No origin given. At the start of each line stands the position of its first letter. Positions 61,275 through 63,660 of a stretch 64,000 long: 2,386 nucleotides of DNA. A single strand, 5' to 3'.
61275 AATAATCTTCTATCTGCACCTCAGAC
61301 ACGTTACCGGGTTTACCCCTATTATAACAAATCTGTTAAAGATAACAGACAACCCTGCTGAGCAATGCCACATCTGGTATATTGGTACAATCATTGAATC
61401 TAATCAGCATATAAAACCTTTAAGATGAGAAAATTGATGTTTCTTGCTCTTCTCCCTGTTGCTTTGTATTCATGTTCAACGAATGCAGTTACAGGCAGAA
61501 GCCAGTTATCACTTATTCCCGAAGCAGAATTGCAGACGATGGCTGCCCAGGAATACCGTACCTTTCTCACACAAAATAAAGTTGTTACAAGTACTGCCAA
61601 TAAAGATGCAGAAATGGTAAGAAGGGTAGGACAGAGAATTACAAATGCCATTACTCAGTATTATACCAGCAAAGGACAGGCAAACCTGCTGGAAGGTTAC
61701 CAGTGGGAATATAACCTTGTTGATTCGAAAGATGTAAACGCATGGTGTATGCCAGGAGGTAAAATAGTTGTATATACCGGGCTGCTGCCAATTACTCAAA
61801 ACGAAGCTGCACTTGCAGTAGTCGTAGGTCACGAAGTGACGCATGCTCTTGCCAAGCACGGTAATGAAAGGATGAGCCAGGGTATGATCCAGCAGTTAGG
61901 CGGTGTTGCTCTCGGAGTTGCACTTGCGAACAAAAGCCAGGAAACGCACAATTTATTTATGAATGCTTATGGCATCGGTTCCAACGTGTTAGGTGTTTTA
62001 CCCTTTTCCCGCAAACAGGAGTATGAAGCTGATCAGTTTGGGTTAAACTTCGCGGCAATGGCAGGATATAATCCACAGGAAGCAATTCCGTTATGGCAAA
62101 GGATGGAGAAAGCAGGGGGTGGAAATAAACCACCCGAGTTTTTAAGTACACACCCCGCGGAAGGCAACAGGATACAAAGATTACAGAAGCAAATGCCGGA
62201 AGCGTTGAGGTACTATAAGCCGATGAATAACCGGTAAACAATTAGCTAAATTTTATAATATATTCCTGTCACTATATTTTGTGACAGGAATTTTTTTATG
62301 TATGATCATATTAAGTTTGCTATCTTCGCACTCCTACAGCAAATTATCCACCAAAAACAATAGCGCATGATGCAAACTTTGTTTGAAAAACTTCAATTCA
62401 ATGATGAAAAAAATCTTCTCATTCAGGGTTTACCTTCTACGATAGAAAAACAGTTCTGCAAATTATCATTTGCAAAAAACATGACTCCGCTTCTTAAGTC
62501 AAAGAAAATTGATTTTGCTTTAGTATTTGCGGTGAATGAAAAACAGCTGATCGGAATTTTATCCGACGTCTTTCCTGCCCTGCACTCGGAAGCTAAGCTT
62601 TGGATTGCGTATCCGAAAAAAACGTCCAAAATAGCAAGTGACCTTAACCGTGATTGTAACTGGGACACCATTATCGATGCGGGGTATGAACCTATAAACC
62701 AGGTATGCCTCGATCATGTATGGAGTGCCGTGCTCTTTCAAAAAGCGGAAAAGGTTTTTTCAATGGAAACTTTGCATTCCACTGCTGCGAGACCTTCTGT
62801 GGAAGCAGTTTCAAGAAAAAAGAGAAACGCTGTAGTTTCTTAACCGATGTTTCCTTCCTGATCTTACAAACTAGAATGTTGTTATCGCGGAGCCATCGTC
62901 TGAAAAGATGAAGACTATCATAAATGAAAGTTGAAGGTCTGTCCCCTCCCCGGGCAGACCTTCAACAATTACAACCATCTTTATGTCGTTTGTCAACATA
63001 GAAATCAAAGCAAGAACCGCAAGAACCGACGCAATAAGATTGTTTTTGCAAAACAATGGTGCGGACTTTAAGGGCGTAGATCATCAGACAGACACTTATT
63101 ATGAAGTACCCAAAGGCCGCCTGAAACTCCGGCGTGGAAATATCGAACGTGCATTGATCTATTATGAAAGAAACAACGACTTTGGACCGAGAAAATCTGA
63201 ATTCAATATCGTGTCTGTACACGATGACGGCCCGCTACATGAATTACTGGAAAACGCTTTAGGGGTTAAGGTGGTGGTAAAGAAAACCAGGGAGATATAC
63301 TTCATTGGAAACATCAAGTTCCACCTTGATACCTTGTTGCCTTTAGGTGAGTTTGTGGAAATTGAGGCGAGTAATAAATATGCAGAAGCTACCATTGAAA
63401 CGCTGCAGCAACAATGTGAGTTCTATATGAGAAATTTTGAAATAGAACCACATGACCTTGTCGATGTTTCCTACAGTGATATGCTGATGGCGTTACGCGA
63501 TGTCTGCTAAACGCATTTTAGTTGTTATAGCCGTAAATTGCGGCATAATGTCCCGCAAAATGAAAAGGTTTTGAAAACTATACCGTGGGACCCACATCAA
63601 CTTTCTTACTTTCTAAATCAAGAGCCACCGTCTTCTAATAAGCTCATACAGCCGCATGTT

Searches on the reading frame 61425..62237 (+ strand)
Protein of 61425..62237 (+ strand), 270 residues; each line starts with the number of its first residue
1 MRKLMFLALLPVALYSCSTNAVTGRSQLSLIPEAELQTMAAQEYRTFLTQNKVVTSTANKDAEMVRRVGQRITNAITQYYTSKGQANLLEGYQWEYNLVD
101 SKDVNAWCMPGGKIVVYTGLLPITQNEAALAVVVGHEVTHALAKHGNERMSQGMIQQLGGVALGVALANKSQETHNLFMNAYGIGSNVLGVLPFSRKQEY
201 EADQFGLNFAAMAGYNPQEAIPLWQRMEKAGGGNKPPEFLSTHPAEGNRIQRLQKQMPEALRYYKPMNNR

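Call 22: search_protein_families(library=pfam, proteins=[window:61425-62237:+], max_evalue=0.001)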
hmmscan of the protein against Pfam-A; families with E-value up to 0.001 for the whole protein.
window:61425-62237:+ (270 aa): 1 family
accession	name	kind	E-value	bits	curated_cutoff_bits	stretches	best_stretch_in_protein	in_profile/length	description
PF01435.24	Peptidase_M48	-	3e-36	125.4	20.3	1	92-255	23-184/186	Peptidase family M48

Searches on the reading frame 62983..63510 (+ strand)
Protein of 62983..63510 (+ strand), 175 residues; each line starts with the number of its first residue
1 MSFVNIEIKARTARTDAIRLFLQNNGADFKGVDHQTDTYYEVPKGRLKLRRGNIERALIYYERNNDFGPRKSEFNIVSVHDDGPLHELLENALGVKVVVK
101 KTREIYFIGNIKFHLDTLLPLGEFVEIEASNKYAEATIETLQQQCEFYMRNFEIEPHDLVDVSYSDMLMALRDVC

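Call 22: search_protein_families(library=pfam, proteins=[window:62983-63510:+], max_evalue=0.001)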
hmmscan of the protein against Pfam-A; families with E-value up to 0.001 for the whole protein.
window:62983-63510:+ (175 aa): 1 family
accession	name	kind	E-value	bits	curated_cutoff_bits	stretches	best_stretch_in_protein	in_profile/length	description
PF01928.26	CYTH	-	8.8e-15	55.4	23.2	1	5-143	3-159/179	CYTH domain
